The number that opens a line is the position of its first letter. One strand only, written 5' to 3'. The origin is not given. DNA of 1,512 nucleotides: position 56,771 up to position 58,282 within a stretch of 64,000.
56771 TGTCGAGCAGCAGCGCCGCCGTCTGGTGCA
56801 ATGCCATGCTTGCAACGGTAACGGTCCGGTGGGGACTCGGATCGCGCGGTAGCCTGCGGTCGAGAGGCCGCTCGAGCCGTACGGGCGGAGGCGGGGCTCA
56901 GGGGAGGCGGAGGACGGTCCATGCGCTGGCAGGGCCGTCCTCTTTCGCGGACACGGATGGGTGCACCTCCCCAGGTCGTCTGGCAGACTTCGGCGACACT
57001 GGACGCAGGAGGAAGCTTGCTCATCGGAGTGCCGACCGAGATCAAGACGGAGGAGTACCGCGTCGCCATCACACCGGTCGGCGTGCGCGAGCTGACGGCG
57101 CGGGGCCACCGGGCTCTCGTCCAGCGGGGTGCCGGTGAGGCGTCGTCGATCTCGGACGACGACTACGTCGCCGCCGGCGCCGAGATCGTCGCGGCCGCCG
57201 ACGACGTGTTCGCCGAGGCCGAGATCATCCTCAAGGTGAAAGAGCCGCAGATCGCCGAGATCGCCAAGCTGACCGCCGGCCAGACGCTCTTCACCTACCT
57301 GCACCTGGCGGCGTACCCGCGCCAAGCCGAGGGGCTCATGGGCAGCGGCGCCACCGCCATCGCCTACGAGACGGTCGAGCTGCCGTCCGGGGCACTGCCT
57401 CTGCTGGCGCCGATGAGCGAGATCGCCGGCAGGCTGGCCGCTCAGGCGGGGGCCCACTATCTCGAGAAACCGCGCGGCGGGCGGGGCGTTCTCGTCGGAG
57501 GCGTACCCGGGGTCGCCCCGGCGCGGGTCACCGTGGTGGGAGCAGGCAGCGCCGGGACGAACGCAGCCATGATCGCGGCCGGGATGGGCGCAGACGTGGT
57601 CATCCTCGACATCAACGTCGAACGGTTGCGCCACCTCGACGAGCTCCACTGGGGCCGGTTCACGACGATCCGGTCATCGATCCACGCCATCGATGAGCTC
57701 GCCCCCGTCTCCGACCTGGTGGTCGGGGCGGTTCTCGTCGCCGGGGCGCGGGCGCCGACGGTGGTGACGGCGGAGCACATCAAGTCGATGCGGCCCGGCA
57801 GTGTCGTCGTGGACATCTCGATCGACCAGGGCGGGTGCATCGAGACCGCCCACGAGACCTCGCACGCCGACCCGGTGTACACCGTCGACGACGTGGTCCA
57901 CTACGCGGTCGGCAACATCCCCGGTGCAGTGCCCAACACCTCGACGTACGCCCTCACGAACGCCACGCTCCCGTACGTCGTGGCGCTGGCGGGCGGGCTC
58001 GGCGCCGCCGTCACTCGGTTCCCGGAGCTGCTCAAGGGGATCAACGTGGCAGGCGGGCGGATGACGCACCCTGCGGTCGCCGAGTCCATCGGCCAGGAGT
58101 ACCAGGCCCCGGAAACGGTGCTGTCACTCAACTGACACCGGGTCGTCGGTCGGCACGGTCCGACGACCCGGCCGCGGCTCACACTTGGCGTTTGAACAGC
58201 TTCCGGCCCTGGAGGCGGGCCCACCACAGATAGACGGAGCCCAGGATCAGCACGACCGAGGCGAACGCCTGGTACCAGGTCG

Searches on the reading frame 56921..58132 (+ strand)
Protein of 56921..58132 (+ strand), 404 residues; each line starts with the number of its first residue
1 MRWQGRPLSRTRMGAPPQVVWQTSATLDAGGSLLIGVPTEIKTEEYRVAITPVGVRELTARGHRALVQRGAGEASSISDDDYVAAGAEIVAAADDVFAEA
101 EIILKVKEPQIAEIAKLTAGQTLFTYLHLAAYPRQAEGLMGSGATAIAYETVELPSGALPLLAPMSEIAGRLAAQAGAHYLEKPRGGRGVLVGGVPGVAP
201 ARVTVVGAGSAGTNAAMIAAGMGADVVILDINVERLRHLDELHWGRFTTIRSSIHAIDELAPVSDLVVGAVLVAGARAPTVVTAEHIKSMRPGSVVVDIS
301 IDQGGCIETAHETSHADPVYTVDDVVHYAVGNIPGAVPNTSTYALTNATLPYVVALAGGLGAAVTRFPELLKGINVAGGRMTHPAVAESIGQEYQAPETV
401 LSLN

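Call 55: search_protein_families(library=pfam, proteins=[window:56921-58132:+], max_evalue=0.00001)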
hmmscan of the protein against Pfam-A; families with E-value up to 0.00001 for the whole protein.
window:56921-58132:+ (404 aa): 3 families
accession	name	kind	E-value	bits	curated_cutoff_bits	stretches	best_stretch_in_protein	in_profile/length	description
PF01262.27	AlaDh_PNT_C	-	4.9e-75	252.1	23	1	173-383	1-213/214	Alanine dehydrogenase/PNT, C-terminal domain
PF05222.21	AlaDh_PNT_N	-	3.8e-46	157.1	30.4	1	36-169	1-136/136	Alanine dehydrogenase/PNT, N-terminal domain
PF02826.25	2-Hacid_dh_C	-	4.9e-06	26.5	25.1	0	200-300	36-127/178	D-isomer specific 2-hydroxyacid dehydrogenase, NAD binding domain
